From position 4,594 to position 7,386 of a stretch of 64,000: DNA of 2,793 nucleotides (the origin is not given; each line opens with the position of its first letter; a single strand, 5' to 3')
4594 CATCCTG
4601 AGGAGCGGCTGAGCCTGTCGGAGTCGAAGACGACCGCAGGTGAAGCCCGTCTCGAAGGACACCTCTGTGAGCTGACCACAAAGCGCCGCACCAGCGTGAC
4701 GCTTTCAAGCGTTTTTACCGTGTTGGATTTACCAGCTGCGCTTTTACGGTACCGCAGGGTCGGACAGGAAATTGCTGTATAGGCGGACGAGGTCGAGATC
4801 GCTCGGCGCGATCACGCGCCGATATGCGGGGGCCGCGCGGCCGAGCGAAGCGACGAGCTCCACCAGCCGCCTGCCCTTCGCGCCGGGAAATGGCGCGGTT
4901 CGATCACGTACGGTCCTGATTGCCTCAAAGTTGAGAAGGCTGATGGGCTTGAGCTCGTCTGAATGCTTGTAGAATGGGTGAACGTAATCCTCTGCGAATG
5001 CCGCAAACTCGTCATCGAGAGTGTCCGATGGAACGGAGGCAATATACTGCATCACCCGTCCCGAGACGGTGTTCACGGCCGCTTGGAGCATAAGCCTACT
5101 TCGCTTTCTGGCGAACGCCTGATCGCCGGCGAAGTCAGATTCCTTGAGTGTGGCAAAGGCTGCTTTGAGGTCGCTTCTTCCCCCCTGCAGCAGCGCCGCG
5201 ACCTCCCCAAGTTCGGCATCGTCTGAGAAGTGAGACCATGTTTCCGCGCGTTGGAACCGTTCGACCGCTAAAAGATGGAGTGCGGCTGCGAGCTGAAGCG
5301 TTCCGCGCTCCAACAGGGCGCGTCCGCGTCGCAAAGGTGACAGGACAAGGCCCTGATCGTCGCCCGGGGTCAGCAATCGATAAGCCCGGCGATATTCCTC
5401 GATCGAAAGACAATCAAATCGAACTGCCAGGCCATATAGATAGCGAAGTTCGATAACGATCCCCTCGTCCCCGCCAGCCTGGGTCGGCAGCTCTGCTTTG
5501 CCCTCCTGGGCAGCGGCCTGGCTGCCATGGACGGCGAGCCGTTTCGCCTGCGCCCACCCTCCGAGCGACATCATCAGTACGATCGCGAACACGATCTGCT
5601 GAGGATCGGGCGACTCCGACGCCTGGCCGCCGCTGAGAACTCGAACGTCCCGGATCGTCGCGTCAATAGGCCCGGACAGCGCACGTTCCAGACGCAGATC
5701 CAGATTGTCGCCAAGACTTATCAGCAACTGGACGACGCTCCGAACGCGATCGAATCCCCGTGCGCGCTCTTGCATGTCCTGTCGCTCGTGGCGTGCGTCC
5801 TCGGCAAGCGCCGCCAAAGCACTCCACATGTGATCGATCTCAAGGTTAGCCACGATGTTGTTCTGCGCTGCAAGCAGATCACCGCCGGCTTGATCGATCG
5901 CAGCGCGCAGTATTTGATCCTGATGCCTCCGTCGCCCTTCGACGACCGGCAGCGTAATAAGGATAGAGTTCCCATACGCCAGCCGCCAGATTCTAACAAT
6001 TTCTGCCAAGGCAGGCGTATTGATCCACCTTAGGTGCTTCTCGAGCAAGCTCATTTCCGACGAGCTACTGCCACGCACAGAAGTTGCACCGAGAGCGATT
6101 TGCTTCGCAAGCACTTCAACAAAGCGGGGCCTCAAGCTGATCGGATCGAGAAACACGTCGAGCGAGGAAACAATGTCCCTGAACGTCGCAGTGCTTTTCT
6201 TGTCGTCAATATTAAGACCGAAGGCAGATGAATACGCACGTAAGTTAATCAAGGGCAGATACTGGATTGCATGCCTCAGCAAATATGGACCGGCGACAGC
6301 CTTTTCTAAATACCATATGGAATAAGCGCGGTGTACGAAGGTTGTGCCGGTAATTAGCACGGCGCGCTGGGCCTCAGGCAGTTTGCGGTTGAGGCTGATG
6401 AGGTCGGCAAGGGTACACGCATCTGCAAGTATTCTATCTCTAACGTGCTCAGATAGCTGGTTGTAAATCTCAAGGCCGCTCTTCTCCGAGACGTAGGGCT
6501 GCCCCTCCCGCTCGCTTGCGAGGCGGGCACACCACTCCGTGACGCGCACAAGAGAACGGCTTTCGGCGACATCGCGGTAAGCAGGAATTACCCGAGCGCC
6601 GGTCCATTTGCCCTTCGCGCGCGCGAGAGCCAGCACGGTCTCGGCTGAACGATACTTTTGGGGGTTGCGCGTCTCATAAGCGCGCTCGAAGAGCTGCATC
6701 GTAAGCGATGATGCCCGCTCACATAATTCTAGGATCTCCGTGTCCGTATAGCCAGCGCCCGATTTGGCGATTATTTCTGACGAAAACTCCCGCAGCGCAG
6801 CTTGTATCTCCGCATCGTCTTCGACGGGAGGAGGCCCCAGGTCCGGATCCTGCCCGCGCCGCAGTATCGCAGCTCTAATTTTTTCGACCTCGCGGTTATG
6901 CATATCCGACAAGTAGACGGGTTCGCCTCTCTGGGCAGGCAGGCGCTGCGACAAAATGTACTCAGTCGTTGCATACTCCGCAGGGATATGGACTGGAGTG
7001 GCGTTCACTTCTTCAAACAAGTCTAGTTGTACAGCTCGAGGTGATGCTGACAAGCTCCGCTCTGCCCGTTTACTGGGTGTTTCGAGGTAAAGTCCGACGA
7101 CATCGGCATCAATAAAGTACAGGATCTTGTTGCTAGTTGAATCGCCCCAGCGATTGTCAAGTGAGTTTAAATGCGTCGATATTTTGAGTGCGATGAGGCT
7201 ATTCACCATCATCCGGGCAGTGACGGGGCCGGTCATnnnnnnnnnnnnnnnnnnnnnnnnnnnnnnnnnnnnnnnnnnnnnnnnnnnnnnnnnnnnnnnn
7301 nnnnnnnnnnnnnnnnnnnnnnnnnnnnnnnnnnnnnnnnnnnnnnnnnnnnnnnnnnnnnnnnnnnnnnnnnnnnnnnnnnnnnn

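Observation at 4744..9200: Uncharacterised three-gene operon in an AT-richer islet: candidate new defence/conflict system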

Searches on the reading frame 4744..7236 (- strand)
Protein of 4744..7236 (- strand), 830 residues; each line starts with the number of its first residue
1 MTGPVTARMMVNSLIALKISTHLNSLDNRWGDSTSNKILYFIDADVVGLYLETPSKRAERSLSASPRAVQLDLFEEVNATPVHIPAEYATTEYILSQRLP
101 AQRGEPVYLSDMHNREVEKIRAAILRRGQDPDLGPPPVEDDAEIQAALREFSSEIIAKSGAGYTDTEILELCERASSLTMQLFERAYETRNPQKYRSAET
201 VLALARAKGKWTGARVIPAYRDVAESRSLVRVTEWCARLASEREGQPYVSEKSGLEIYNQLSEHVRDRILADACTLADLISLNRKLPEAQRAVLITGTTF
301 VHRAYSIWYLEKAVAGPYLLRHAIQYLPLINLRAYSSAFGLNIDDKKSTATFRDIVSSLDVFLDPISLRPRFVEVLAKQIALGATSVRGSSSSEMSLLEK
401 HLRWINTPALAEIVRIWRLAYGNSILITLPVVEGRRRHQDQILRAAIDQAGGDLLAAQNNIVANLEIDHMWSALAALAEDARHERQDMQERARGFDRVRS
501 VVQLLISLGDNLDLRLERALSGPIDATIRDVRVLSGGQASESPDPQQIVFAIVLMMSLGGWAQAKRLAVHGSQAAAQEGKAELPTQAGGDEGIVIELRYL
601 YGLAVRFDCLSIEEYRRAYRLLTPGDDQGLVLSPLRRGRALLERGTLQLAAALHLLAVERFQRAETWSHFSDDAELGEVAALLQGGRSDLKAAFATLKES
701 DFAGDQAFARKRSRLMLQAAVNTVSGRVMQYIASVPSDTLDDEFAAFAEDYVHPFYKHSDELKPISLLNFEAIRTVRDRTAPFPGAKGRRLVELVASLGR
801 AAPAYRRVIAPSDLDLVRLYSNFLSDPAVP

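Call 41: search_solved_structures(query=A3, max_evalue=10)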
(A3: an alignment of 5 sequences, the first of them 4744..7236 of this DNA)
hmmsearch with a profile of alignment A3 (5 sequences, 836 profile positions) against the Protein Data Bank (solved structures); distinct sequences matched with E-value up to 10: 7.
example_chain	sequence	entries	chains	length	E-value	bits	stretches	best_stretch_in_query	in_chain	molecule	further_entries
4eeb_A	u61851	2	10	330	0.75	10.9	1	339-381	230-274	Magnesium transport protein CorA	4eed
3jcf_A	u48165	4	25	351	0.8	10.8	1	339-381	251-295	Magnesium transport protein CorA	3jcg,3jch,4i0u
2bbj_A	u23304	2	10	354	0.81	10.8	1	339-381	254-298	divalent cation transport-related protein | Magnesium transport protein corA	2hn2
2iub_A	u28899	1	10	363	0.84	10.8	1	339-381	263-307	DIVALENT CATION TRANSPORT-RELATED PROTEIN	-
8tmb_A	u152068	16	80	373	0.87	10.7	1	339-381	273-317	Cobalt/magnesium transport protein CorA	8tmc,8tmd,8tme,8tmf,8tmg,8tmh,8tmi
5jrw_A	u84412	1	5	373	0.9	10.7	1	339-381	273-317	Cobalt/magnesium transport protein CorA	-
5jtg_A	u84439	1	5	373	0.96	10.6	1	339-381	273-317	Cobalt/magnesium transport protein CorA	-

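Call 43: find_related_loci(query=A3, collection=metagenome_contigs, flank=10000)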
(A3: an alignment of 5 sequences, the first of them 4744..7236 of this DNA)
Query A3 (830 aa) in metagenome_contigs; peptide patterns used: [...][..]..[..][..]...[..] (x = any residue, [..] = any of these).
95 stretches matched a pattern, but none encodes a relative of the query by tblastn (E <= 1e-3).

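Call 46: find_related_loci(query=A4, collection=genome_contigs, flank=10000)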
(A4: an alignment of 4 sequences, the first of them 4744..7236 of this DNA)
Query A4 (830 aa) in genome_contigs; peptide patterns used: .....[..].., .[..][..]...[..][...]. (x = any residue, [..] = any of these).
137 stretches matched a pattern, but none encodes a relative of the query by tblastn (E <= 1e-3).

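Call 47: find_related_loci(query=A4, collection=metagenome_contigs, flank=10000)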
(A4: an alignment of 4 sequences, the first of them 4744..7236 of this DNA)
Query A4 (830 aa) in metagenome_contigs; peptide patterns used: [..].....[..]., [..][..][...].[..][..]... (x = any residue, [..] = any of these).
243 stretches matched a pattern, but none encodes a relative of the query by tblastn (E <= 1e-3).

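Call 49: find_related_loci(query=A4, collection=viral_contigs, flank=10000)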
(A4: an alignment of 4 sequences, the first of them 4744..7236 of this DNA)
Query A4 (830 aa) in viral_contigs; peptide patterns used: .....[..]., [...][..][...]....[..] (x = any residue, [..] = any of these).
170 stretches matched a pattern, but none encodes a relative of the query by tblastn (E <= 1e-3).

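Call 61: search_protein_representatives(alignment_id=A3)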
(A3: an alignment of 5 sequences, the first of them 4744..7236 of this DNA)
Query: 5 sequences, 836 profile positions. Proteins with E-value up to 0.001 (for the whole library): 209; up to 1e-10: 51; up to 1e-30: 3. The best 150 are listed.
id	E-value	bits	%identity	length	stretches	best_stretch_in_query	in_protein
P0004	0.0e+00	1486.9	-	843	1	1-836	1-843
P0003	0.0e+00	1444.1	-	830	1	1-836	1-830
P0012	9.7e-103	361.3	-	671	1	149-828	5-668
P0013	3.5e-27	111.3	-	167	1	670-827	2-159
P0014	9.1e-23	96.7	-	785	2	15-475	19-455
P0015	1.3e-18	83.0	-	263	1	572-829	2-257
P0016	5.6e-18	80.9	-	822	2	261-741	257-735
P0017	7.2e-18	80.5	-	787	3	265-387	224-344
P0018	1.3e-16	76.4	-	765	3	268-355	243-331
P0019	1.7e-15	72.6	-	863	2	270-632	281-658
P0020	4.5e-15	71.3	-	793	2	261-650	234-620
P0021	2.0e-14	69.1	-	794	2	12-368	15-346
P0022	2.5e-14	68.8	-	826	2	230-454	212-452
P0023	3.1e-14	68.5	-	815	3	268-386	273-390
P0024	3.8e-14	68.2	-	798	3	267-657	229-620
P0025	4.3e-14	68.0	-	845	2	11-140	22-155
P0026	6.7e-14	67.4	-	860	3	234-337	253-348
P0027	1.6e-13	66.2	-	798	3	4-119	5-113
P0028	2.3e-13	65.6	-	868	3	553-760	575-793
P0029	3.0e-13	65.2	-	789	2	266-337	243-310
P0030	3.0e-13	65.2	-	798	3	264-344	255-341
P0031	3.3e-13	65.1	-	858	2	263-704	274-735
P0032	4.1e-13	64.8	-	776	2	14-130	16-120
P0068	2.6e-10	55.5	-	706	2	271-335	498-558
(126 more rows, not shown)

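Call 62: search_protein_families(library=pfam, proteins=[P0014, P0016, P0017, P0018, P0019, P0020, P0021, P0022, P0023, P0025], max_evalue=0.01)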
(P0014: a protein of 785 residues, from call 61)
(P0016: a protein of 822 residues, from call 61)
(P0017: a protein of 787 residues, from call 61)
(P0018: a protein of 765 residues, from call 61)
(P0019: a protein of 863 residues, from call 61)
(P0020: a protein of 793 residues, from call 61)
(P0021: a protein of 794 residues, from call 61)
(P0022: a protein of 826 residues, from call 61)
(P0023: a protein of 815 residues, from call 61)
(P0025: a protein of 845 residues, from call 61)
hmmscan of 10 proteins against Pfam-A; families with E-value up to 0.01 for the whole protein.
P0014 (785 aa): 0 families

P0016 (822 aa): 0 families

P0017 (787 aa): 0 families

P0018 (765 aa): 0 families

P0019 (863 aa): 0 families

P0020 (793 aa): 0 families

P0021 (794 aa): 0 families

P0022 (826 aa): 0 families

P0023 (815 aa): 0 families

P0025 (845 aa): 0 families

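Call 63: list_cluster_members(proteins=[P0014, P0016, P0017, P0018, P0019, P0020, P0021, P0022, P0023, P0025])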
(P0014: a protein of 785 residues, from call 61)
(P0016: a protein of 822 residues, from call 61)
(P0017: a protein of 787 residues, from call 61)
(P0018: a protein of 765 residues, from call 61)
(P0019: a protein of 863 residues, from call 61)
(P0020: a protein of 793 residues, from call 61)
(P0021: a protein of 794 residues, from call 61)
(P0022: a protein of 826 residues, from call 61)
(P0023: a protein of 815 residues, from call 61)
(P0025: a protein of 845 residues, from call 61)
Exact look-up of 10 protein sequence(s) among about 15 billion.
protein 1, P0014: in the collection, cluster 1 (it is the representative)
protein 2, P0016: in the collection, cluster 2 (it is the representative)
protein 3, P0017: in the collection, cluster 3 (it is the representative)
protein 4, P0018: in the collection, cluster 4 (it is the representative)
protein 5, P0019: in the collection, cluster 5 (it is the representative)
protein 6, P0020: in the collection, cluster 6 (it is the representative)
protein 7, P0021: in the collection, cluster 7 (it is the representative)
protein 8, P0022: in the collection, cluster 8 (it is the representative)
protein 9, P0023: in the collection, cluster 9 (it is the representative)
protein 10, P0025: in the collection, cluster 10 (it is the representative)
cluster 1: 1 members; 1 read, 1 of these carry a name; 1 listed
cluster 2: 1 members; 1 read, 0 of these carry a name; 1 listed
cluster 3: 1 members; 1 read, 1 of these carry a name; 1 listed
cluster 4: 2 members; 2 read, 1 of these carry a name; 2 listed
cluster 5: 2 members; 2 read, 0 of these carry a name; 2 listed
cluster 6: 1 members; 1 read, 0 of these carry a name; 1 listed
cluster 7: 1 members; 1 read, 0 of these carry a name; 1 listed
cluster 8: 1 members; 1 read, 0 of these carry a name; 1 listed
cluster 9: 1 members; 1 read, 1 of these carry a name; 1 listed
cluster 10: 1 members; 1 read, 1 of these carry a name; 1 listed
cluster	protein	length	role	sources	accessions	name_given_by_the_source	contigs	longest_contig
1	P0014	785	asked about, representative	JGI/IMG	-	hypothetical protein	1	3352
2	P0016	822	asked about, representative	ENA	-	-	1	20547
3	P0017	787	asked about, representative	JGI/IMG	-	hypothetical protein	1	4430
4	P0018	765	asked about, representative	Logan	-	-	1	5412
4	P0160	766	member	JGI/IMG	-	hypothetical protein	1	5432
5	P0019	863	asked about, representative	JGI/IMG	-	-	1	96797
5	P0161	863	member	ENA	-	-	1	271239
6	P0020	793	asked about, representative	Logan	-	-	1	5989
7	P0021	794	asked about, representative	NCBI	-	-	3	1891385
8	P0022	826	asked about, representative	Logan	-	-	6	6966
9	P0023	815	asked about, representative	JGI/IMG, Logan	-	hypothetical protein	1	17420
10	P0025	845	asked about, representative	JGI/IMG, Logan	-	hypothetical protein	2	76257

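Call 64: find_encoding_contigs(protein=P0021, flank=8000, max_places=2)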
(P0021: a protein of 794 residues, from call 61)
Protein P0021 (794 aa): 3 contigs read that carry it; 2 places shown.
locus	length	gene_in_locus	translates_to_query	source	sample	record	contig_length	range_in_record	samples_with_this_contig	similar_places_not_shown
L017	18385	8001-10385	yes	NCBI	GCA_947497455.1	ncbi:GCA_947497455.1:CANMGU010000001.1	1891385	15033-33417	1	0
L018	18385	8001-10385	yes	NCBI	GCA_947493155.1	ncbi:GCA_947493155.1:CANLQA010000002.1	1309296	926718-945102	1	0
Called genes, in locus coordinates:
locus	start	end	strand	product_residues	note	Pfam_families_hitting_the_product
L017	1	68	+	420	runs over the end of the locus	-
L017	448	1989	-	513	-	PF00486:Trans_reg_C, PF13428:TPR_14 (faint), PF00515:TPR_1 (faint), PF07719:TPR_2 (faint), PF13181:TPR_8 (faint), PF13424:TPR_12 (faint), PF13432:TPR_16 (faint), PF14559:TPR_19 (weak), +3 more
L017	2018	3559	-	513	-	PF00486:Trans_reg_C, PF00515:TPR_1 (faint), PF07719:TPR_2 (faint), PF13424:TPR_12 (faint), PF13428:TPR_14 (faint), PF13432:TPR_16 (faint), PF14559:TPR_19 (faint), PF13414:TPR_11 (faint), +1 more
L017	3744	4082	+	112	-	-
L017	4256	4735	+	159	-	-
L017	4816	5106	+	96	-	PF11746:DUF3303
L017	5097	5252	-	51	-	-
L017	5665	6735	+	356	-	-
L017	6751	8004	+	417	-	-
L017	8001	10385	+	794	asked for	-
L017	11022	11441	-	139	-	-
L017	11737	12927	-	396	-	PF13356:Arm-DNA-bind_3, PF14659:Phage_int_SAM_3 (weak), PF22022:Phage_int_M (faint), PF00589:Phage_integrase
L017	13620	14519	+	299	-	PF00005:ABC_tran, PF13304:AAA_21 (weak)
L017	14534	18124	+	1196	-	PF12698:ABC2_membrane_3 (weak), PF01433:Peptidase_M1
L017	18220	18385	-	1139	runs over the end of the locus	PF13620:CarboxypepD_reg, PF25183:OMP_b-brl_4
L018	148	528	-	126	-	-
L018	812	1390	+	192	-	-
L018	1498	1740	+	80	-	PF12728:HTH_17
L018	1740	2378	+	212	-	-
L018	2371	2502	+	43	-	-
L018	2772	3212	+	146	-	PF05119:Terminase_4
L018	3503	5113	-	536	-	PF00005:ABC_tran, PF13304:AAA_21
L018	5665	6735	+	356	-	-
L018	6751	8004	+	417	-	-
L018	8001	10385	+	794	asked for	-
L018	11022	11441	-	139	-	-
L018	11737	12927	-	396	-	PF13356:Arm-DNA-bind_3, PF14659:Phage_int_SAM_3 (weak), PF22022:Phage_int_M (faint), PF00589:Phage_integrase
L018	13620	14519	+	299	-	PF00005:ABC_tran, PF13304:AAA_21 (weak)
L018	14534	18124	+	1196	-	PF12698:ABC2_membrane_3 (weak), PF01433:Peptidase_M1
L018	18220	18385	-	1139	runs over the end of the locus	PF13620:CarboxypepD_reg, PF25183:OMP_b-brl_4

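Call 68: search_protein_families(library=pfam, proteins=[L017:5665-6735:+, L017:6751-8004:+, L017:11022-11441:-, L017:4256-4735:+, L017:3744-4082:+], max_evalue=0.1)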
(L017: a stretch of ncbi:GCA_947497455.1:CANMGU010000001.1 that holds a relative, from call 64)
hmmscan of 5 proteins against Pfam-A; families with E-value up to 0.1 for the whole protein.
L017:5665-6735:+ (356 aa): 1 family
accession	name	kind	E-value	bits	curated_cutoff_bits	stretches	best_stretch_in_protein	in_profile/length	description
PF08546.17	ApbA_C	-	0.035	14.9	22.7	1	145-201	22-78/125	Ketopantoate reductase PanE/ApbA C terminal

L017:6751-8004:+ (417 aa): 0 families

L017:11022-11441:- (139 aa): 0 families

L017:4256-4735:+ (159 aa): 0 families

L017:3744-4082:+ (112 aa): 0 families

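Call 69: predict_structure(alignment_id=A4)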
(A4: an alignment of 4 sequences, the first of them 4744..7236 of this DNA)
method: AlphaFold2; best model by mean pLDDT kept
length: 830 residues; sequences in the alignment: 4
mean_pLDDT: 46.8   pTM: 0.37
mean pLDDT of the five models: 46.8, 41.1, 40.3, 39.5, 38.7
residues with pLDDT >= 90: 0; 70-90: 135; 50-70: 177; < 50: 518
segments of 3 or more residues with pLDDT < 50: 1-35, 42-145, 158-160, 171-217, 322-373, 380-481, 483-512, 514-543, 557-559, 579-591, 626-631, 663-671, 705-707, 757-830
pLDDT, mean of each block of 10 residues (from residue 1): 39 31 31 47 37 21 21 20 21 27 25 26 30 31 49 51 51 43 31 26 30 39 67 82 73 82 64 71 70 59 72 60 40 30 32 31 32 50 39 35 42 36 23 29 35 30 32 41 47 34 43 46 39 38 53 52 65 60 34 65 71 79 53 66 82 70 45 65 85 80 53 71 72 61 70 52 41 37 32 36 37 31 29
secondary structure, 60 per line:
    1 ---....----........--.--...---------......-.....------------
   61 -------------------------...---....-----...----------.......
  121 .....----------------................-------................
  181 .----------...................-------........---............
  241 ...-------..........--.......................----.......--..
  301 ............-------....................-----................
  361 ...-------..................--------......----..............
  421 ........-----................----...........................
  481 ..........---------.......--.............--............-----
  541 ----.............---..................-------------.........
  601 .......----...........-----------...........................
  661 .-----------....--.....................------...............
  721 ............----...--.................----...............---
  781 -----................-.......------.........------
elements in order (helices of 4 or more, strands of 3 or more residues): H4-7 H12-19 E37-42 H44-48 H92-95 H114-125 H142-157 H165-181 H192-210 H218-225 H229-243 H251-260 H263-285 E290-296 H299-312 E320-322 H323-339 H345-363 H371-388 H397-402 H407-428 H434-449 H454-490 H500-506 H509-521 H524-535 H545-557 H561-578 H592-607 H612-622 H634-661 H673-676 H679-699 H706-732 H742-758 H763-777 H786-801 H803-809 H816-824

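Call 70: find_encoding_contigs(protein=P0019, flank=8000, max_places=2)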
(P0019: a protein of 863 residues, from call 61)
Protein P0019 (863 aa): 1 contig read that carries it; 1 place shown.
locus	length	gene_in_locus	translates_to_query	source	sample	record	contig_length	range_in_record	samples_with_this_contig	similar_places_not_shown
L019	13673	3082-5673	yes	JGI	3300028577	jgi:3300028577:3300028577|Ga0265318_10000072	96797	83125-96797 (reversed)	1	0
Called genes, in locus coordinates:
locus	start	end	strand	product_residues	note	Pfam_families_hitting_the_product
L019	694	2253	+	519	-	PF00070:Pyr_redox (faint), PF01266:DAO (weak), PF07992:Pyr_redox_2, PF13450:NAD_binding_8 (weak)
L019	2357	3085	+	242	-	-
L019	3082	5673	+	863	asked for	-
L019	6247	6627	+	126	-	-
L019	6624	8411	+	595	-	-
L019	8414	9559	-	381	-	-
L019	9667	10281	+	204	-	-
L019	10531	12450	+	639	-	PF07715:Plug, PF00593:TonB_dep_Rec_b-barrel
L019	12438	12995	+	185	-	PF13689:DUF4154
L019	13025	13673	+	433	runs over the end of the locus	PF17152:CHASE8, PF00512:HisKA (weak), PF02518:HATPase_c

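Call 71: find_encoding_contigs(protein=P0025, flank=8000, max_places=2)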
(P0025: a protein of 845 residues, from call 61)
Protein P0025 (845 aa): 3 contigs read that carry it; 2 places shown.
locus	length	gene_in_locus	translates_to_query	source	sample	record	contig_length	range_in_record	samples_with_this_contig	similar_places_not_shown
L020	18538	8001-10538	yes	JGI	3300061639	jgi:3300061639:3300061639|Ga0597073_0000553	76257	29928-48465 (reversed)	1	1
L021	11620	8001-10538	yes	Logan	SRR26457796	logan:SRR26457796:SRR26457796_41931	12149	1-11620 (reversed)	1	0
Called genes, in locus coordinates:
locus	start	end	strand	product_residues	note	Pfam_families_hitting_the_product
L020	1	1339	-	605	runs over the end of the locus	PF13699:eCIS_core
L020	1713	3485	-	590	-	PF02776:TPP_enzyme_N, PF00205:TPP_enzyme_M, PF02775:TPP_enzyme_C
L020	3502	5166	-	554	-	PF01593:Amino_oxidase, PF13450:NAD_binding_8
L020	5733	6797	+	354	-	-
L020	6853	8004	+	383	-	-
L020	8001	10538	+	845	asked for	-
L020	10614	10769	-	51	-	-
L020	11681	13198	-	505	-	PF22848:ASD1_dom, PF06964:Alpha-L-AF_C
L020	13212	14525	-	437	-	PF01547:SBP_bac_1, PF13416:SBP_bac_8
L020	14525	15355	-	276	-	PF00528:BPD_transp_1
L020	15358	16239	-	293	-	PF00528:BPD_transp_1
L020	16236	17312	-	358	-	PF00005:ABC_tran, PF02463:SMC_N (faint), PF17912:OB_MalK (weak), PF08402:TOBE_2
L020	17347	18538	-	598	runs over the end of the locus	PF00920:ILVD_EDD_N, PF24877:ILV_EDD_C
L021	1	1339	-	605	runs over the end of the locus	PF13699:eCIS_core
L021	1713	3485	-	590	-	PF02776:TPP_enzyme_N, PF00205:TPP_enzyme_M, PF02775:TPP_enzyme_C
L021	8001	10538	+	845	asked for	-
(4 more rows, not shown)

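Call 74: fold_search(model_id=the predicted structure, library=pdb)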
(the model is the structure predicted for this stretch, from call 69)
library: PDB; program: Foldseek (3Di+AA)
matches with E <= 10: 655; with E <= 0.001: 0
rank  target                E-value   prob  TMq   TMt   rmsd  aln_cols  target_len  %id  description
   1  9fmd_I                7.7e-03  0.47  0.11  0.12  41.3       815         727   10  Integrative model of the human post-catalytic spliceosome (P-complex) (released 2024-07-10)
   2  9l40_A                1.1e-02  0.44  0.11  0.08  28.1       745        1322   11  kinase of ATR bound VE-822 state (released 2025-05-21)
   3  9l5r_I                1.4e-02  0.66  0.12  0.13  33.9       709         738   12  Cryo-EM structure of the thermophile spliceosome (state ILS) (released 2025-03-12)
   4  8ro2_J                2.2e-02  0.47  0.11  0.14  35.2       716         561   11  Integrative Structure of the human intron lariat Spliceosome (ILS'') (released 2024-09-18)
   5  5a7d_H                2.3e-02  1.00  0.17  0.35  11.2       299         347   14  Tetrameric assembly of LGN with Inscuteable (released 2016-08-03)
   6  4a1s_B                2.5e-02  1.00  0.21  0.44   9.9       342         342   12  Crystallographic structure of the Pins:Insc complex (released 2012-03-28)
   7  6c9m_A                2.7e-02  0.72  0.16  0.16  23.9       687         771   12  The Human NatA (Naa10/Naa15) amino-terminal acetyltransferase complex (released 2018-06-06)
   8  8ro0_I                2.8e-02  0.11  0.07  0.07  44.5       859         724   11  Structure of the C. elegans Intron Lariat Spliceosome primed for disassembly (ILS') (released 2024-08-07)
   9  8xi2_I                3.2e-02  0.35  0.11  0.14  36.7       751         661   14  Cryo-EM structure of the Chlamydomonas C* complex (released 2024-10-09)
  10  9hcj_P0               5.2e-02  0.11  0.07  0.08  33.2       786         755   10  D. discoideum nuclear pore complex (released 2024-12-25)
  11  4a1s_A                5.4e-02  0.94  0.15  0.30  13.6       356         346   15  Crystallographic structure of the Pins:Insc complex (released 2012-03-28)
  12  8fy4_B                5.4e-02  0.51  0.14  0.19  28.5       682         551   12  Structure of NOT1:NOT10:NOT11 module of the chicken CCR4-NOT complex (released 2023-08-30)
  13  9ijj_l                5.4e-02  0.41  0.13  0.12  23.1       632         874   11  In situ structure of the central apparatus in mouse sperm axoneme. (released 2025-06-04)
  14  4gyo_B                5.9e-02  0.77  0.12  0.24  18.7       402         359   12  Crystal Structure of Rap Protein Complexed with Competence and Sporulation Factor (released 2013-04-03)
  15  5a7d_F                7.1e-02  0.91  0.15  0.30  14.3       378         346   15  Tetrameric assembly of LGN with Inscuteable (released 2016-08-03)
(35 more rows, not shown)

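Call 84: search_protein_families(library=padloc, proteins=[L017:5665-6735:+, L017:6751-8004:+, L020:5733-6797:+, L020:6853-8004:+, L019:694-2253:+, L019:2357-3085:+, L018:3503-5113:-, L019:6624-8411:+, L019:8414-9559:-], max_evalue=0.01)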
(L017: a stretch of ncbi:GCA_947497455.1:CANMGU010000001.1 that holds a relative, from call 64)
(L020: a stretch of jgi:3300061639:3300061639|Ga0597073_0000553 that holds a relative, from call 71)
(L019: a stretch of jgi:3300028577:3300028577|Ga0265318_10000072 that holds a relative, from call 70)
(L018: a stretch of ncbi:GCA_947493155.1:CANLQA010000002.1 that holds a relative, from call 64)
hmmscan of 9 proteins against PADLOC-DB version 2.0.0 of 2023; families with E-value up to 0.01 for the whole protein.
L017:5665-6735:+ (356 aa): 0 families

L017:6751-8004:+ (417 aa): 0 families

L020:5733-6797:+ (354 aa): 0 families

L020:6853-8004:+ (383 aa): 0 families

L019:694-2253:+ (519 aa): 2 families
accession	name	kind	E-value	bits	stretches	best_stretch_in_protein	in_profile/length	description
PDLC03858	LmuA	-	1.7e-48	163.8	1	11-271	6-271/827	-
PDLC01086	C3a186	-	0.00053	17.4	1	62-93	3-34/384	"C-3?,4? desaturase"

L019:2357-3085:+ (242 aa): 0 families

L018:3503-5113:- (536 aa): 77 families (the best 25 are shown)
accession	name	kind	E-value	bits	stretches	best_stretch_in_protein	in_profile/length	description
PDLC02982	AriAB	-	1.3e-61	207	1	2-515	26-549/570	-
PDLC04164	AriA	-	3.4e-14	51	1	26-238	31-232/253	-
PDLC02981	AriAB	-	3.7e-12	43.7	1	171-463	302-614/694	-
PDLC00265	PtuA1|PtuA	-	7.2e-12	43.2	1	83-239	207-369/479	AAA ATPase domain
PDLC00290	PtuA1|PtuA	-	9.5e-11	39.7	1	42-238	118-309/414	AAA ATPase domain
PDLC03878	NsnB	-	2.3e-10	38.8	1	155-238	200-277/345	-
PDLC00266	PtuA1|PtuA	-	2.4e-10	38.3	1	156-238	290-376/483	AAA ATPase domain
PDLC04135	mad3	-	3.9e-10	37.8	1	160-240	245-325/374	mads_3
PDLC00075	GajA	-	6e-10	36.3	1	168-256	238-324/536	AAA ATPase domain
PDLC02980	AriA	-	9.3e-10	36.9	1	91-238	166-299/304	-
PDLC00271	PtuA1|PtuA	-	9.5e-10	36.6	2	157-237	225-317/421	AAA ATPase domain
PDLC00283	PtuA1|PtuA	-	3.1e-09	34.5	1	75-237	183-339/448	AAA ATPase domain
PDLC02335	AbiLi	-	2e-08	31.7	1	24-241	78-240/326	AbiLi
PDLC04175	HEC-01A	-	2.2e-08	31.6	1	173-236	243-306/363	-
PDLC04176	HEC-01A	-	3.2e-08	31.3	1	171-237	248-316/371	-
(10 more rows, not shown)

L019:6624-8411:+ (595 aa): 0 families

L019:8414-9559:- (381 aa): 0 families
